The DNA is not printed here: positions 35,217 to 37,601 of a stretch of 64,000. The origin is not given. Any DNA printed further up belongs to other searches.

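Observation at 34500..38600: Decayed Mu-like transposable element: HNH endonuclease, MuA-type transposase, gp27/DUF3486, flanking ~60-bp imperfect direct repeats and a CCGCAAT site cluster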

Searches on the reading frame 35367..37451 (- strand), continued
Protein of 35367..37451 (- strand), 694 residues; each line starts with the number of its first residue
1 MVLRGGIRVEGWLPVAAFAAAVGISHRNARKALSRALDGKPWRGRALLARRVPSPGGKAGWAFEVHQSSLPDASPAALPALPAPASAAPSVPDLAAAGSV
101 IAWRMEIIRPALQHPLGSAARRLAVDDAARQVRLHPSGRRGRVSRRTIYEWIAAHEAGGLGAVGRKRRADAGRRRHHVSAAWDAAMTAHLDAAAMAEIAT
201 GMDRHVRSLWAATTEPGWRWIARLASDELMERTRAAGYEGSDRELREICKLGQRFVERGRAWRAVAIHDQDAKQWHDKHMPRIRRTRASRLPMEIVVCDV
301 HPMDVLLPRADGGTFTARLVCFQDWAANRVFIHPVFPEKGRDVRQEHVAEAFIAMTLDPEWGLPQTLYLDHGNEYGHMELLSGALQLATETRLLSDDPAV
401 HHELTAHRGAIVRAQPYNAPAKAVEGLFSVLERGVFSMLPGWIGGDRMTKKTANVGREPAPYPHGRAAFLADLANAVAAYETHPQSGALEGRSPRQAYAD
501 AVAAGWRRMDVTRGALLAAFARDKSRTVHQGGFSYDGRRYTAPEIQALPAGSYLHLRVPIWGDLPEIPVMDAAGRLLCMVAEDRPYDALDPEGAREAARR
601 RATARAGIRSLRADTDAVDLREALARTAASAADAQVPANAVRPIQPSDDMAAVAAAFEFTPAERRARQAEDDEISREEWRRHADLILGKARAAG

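Call 54: search_solved_structures(query=window:35367-37451:-, max_evalue=1, show_alignments=2)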
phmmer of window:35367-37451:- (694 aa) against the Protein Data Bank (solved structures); distinct sequences matched with E-value up to 1: 0.

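Call 56: search_solved_structures(query=A4, max_evalue=1, show_alignments=1)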
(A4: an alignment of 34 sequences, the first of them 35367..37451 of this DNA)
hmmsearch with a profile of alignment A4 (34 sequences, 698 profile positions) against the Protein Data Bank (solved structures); distinct sequences matched with E-value up to 1: 7.
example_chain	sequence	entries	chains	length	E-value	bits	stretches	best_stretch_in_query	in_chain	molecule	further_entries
7svw_A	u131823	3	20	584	8.3e-12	47.8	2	429-640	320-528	TnsB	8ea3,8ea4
8rdu_R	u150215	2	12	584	8.5e-12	47.8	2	429-640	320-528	TnsB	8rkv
8aa5_AP1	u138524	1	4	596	1e-11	47.5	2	429-640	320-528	TnsB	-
4fcy_A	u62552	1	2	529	3.3e-07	32.6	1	285-627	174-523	Transposase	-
1bcm_A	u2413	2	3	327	0.0002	23.4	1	285-601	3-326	BACTERIOPHAGE MU TRANSPOSASE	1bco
4v83_BM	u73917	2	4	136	0.78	11.5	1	8-73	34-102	50S ribosomal protein L16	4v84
4v9n_BQ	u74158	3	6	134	0.82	11.5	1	8-72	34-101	50S ribosomal protein L16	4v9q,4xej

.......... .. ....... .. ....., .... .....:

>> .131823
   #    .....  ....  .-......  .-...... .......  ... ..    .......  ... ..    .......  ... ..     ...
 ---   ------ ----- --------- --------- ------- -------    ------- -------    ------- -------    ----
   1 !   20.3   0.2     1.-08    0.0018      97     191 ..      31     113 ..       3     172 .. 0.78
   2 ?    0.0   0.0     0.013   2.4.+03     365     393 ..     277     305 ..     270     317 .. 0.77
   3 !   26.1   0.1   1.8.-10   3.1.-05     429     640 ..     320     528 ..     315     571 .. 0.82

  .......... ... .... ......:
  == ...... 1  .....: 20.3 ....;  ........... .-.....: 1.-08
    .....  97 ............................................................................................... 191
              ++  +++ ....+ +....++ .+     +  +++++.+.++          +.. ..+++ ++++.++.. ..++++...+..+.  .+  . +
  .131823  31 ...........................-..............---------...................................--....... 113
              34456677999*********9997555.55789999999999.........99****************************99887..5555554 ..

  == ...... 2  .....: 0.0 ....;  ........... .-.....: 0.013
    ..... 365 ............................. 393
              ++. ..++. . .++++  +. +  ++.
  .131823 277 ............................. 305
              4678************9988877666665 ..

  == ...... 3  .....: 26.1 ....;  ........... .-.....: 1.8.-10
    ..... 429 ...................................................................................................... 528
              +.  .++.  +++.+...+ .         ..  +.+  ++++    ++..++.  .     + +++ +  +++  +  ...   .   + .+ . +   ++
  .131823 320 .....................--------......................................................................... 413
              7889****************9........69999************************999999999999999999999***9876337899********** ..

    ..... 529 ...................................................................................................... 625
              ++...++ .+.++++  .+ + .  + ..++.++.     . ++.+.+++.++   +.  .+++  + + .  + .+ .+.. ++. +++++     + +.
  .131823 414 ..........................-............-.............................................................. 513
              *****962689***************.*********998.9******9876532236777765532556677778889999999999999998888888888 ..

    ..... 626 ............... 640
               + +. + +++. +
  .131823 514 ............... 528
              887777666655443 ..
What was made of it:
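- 35367..37451 (-): MuA/TnsB-type DDE transposase, open for 694 aa. Homology to relatives runs from 35370 to about 37418. Codons 1-11 (37419-37451) are foreign. A family profile hits TnsB at 8e-12 and MuA (4FCY) at 3e-7 (call 56).
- On Tn7-like transposons: The A profile does hit TnsB (call 56).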

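Call 58: find_related_loci(query=window:35367-37451:-, collection=viral_contigs, flank=10000)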
Query window:35367-37451:- (694 aa) in viral_contigs; peptide patterns used: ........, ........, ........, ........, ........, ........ (x = any residue, [..] = any of these).
No stretch of DNA in the collection matches any of the patterns.

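Call 59: find_related_loci(query=A4, collection=viral_contigs, flank=10000)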
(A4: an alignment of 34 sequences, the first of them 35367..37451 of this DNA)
Query A4 (694 aa) in viral_contigs; peptide patterns used: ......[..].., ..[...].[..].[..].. (x = any residue, [..] = any of these).
20 stretches matched a pattern; 9 encode a relative of the query (tblastn E <= 1e-3); 9 distinct loci.
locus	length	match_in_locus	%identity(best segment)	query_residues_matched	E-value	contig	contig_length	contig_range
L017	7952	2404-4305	38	10-636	5e-121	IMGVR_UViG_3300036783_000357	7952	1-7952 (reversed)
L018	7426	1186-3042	38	11-620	7e-118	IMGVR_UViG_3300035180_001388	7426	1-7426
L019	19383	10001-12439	37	2-638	2e-108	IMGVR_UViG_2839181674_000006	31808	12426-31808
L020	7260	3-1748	38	58-631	5e-103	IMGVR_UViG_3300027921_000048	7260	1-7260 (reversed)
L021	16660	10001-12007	36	12-676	1e-101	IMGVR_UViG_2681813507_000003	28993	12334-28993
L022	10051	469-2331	37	12-620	2e-99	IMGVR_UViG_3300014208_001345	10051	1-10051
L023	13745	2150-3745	37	87-620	6e-93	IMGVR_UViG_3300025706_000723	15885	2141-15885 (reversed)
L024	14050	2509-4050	37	103-620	3e-91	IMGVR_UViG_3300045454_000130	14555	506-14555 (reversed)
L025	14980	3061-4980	34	12-624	1e-84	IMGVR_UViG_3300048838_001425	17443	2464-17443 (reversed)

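Call 75: search_protein_families(library=phrogs, proteins=[L008:808-1314:-, L008:4260-4553:+, L008:5159-6022:+, L008:6019-6549:+, L008:6546-7139:+, L004:9317-9913:-, L004:13473-13790:+, L004:14505-15008:+, L004:13031-13441:+], max_evalue=0.01)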
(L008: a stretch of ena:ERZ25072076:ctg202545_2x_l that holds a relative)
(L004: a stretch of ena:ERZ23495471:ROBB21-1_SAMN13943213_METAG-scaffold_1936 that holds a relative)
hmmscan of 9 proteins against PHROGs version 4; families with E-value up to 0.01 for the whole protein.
L008:808-1314:- (168 aa): 2 families
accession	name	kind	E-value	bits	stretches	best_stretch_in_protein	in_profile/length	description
phrog_638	-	transcription regulation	0.0035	18.2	0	11-58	8-59/145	transcriptional regulator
phrog_4268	-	transcription regulation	0.0047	18.1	1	20-64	49-94/96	transcriptional repressor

L008:4260-4553:+ (97 aa): 0 families

L008:5159-6022:+ (287 aa): 3 families
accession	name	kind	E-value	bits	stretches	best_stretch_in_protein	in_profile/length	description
phrog_426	-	head and packaging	1.9e-13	52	1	87-248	24-181/184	terminase small subunit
phrog_436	-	unknown function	6.3e-10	39.4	1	12-83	18-89/125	-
phrog_15000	-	unknown function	2.4e-05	25.7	1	82-132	19-69/109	-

L008:6019-6549:+ (176 aa): 0 families

L008:6546-7139:+ (197 aa): 0 families

L004:9317-9913:- (198 aa): 2 families
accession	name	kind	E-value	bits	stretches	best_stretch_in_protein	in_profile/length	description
phrog_638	-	transcription regulation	6.5e-05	23.8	1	1-58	1-59/145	transcriptional regulator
phrog_4441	-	DNA, RNA and nucleotide metabolism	0.0017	19.6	1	11-58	9-60/98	HTH DNA binding protein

L004:13473-13790:+ (105 aa): 1 family
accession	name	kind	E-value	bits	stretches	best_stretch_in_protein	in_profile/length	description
phrog_436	-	unknown function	3.4e-17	62.9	1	13-100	19-105/125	-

L004:14505-15008:+ (167 aa): 0 families

L004:13031-13441:+ (136 aa): 2 families
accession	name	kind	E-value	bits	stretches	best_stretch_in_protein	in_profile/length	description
phrog_286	-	unknown function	9e-29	101.9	1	2-134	7-145/186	-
phrog_8067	-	unknown function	6.1e-06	27.2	1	9-61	8-60/65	-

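Call 78: search_dna_similar(query=window:35367-37451:-, collection=phages, mode=protein, max_rows=15)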
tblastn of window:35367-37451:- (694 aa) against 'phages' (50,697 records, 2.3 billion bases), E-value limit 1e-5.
No match.
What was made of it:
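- Tried and rejected: Protein searches. tblastn of A against phage genomes gave no match (call 78).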

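Call 79: search_dna_similar(query=window:35367-37451:-, collection=plasmids, mode=protein, max_rows=15)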
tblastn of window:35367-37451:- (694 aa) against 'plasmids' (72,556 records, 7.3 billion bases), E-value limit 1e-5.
Records with a match: 9; places in all: 10; records where one place covers at least 80% of the query: 2.
Best place of each record, by identity: <60% 9.
By first word of the organism name: Mesorhizobium 7; Phaeobacter 1; Acetobacter 1.
By predicted mobility (MOB-suite, as given by PLSDB): non-mobilizable 6; conjugative 2; mobilizable 1.
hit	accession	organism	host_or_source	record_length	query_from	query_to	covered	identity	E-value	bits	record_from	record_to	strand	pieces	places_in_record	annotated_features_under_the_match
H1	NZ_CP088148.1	Mesorhizobium ciceri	Cicer arietinum L.,cell culture,radical ...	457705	12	593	84%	32.4%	7e-49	193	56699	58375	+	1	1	hypothetical protein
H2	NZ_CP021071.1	Mesorhizobium sp. WSM1497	Biserrula pelecinus L.,cell ...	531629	12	593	84%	32.2%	1e-48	192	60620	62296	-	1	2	hypothetical protein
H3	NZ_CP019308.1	Phaeobacter inhibens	Single cell,seawater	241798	10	491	69%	33.9%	8e-56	214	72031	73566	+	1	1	none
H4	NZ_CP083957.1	Mesorhizobium sp. B1-1-8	cell culture,soil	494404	12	506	71%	32.6%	7e-39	162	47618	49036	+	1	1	hypothetical protein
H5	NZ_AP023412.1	Acetobacter aceti NBRC 14818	-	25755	197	620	61%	33.8%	4e-54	209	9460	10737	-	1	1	hypothetical protein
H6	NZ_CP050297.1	Mesorhizobium huakuii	Oxytropis kamtschatica,cell ...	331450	197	593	57%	35.1%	6e-49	193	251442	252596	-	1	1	hypothetical protein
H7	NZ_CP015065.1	Mesorhizobium ciceri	Astragalus pelecinus,Pure Sample,Plant ...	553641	319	593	40%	35.1%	2e-29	133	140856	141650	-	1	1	hypothetical protein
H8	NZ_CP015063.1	Mesorhizobium ciceri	Cicer arietinum,Pure Sample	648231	319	593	40%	34.4%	1e-28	130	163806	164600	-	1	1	hypothetical protein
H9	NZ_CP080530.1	Mesorhizobium sp. AR02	Oxytropis sp.,Cell culture,root nodule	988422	197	369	25%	33.9%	2e-10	93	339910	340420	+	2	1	hypothetical protein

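Call 80: get_annotated_region(hit=H1, flank=8000)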
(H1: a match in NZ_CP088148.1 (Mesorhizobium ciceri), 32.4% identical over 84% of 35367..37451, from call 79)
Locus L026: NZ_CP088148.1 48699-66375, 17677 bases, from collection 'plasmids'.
description: Mesorhizobium ciceri strain R30 plasmid unnamed, complete sequence
organism: Mesorhizobium ciceri (NCBI taxid 39645)
taxonomy: Bacteria; Pseudomonadota; Alphaproteobacteria; Hyphomicrobiales; Phyllobacteriaceae; Mesorhizobium; Mesorhizobium ciceri
host: -; source: Cicer arietinum L.,cell culture,radical nodules from chickpea plants; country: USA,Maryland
typing (MOB-suite, as given by PLSDB): non-mobilizable
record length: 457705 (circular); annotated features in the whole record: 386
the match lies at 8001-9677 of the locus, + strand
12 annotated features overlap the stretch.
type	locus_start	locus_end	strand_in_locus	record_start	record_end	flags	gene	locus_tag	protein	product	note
CDS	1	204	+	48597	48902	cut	-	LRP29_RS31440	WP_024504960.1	DUF3467 domain-containing protein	-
CDS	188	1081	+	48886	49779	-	-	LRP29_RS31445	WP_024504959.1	efflux RND transporter periplasmic adaptor subunit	GO:0006810 - transport [Evidence IEA]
CDS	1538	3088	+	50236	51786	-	-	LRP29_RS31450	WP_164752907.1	HlyD family efflux transporter periplasmic adaptor subunit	-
CDS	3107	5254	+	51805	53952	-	-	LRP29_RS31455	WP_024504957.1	hypothetical protein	-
CDS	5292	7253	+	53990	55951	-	-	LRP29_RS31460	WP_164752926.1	DEAD/DEAH box helicase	-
CDS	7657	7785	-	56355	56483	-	-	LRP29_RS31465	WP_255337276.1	hypothetical protein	-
CDS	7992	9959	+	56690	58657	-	-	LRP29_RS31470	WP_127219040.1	hypothetical protein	-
CDS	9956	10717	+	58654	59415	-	-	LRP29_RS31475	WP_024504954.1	AAA family ATPase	-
CDS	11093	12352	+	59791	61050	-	-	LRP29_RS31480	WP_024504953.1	exonuclease SbcCD subunit D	-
CDS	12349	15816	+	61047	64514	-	-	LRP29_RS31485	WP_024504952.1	AAA family ATPase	-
CDS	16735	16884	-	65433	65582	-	-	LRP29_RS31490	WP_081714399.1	hypothetical protein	-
CDS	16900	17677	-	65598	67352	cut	-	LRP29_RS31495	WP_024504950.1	cytochrome c biogenesis protein CcdA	GO:0017004 - cytochrome complex assembly [Evidence IEA]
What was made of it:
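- Tried and rejected: Against plasmids it gave only 32-35% relatives next to an AAA ATPase (calls 79, 80). phmmer of A against PDB gave none (call 54), so a profile was needed.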

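Call 84: search_protein_families(library=pfam, alignment_id=A4, max_evalue=0.001)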
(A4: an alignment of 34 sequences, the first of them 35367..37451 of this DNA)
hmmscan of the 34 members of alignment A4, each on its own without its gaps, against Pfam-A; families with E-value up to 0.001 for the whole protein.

A. member 1, window:35367-37451:- (694 aa): 0 families

B. families by the number of members that match (of 34 scanned): 7 families
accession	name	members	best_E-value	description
PF09299.17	Mu-transpos_C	22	5.7e-11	Mu transposase, C-terminal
PF13518.12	HTH_28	20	2.7e-07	Helix-turn-helix domain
PF13551.12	HTH_29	15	7.2e-10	Winged helix-turn helix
PF13565.12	HTH_32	9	3.1e-05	Homeodomain-like domain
PF13384.12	HTH_23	5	2.6e-05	Homeodomain-like domain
PF02914.21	DDE_2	2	0.00027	Bacteriophage Mu transposase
PF01527.26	HTH_Tnp_1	2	0.00069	Transposase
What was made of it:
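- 35367..37451 (-): 22 of 34 family members hit Mu-transpos_C (call 84).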

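Call 85: find_encoding_contigs(protein=P0020, flank=10000, max_places=2)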
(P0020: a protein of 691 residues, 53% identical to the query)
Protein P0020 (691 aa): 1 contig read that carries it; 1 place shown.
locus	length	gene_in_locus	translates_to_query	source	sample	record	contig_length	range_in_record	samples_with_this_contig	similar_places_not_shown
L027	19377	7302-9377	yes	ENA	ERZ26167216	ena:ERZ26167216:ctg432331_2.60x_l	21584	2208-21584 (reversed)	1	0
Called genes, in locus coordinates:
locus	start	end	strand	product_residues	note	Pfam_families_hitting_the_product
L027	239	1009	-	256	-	PF05368:NmrA (weak), PF01370:Epimerase (weak), PF13460:NAD_binding_10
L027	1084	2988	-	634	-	PF02776:TPP_enzyme_N, PF00205:TPP_enzyme_M, PF02775:TPP_enzyme_C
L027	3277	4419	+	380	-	PF00355:Rieske, PF19112:VanA_C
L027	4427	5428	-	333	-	PF01636:APH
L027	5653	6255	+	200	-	-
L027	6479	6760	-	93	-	-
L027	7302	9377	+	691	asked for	-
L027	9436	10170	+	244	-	PF13604:AAA_30 (weak), PF13401:AAA_22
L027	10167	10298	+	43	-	-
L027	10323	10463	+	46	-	-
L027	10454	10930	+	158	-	PF06252:GemA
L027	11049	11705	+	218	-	-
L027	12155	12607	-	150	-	-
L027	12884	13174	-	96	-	-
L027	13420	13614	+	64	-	-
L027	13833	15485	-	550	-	PF08450:SGL (faint), PF21959:DUF6923 (faint), PF13360:PQQ_2 (faint), PF24684:Vgb_lyase (weak)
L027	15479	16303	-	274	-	PF00106:adh_short, PF08659:KR (weak), PF13561:adh_short_C2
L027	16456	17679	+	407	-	PF13520:AA_permease_2, PF00324:AA_permease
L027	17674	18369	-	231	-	PF02622:DUF179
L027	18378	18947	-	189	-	PF13489:Methyltransf_23 (weak), PF03848:TehB, PF08241:Methyltransf_11, PF08242:Methyltransf_12 (weak), PF13649:Methyltransf_25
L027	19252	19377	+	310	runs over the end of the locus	PF00795:CN_hydrolase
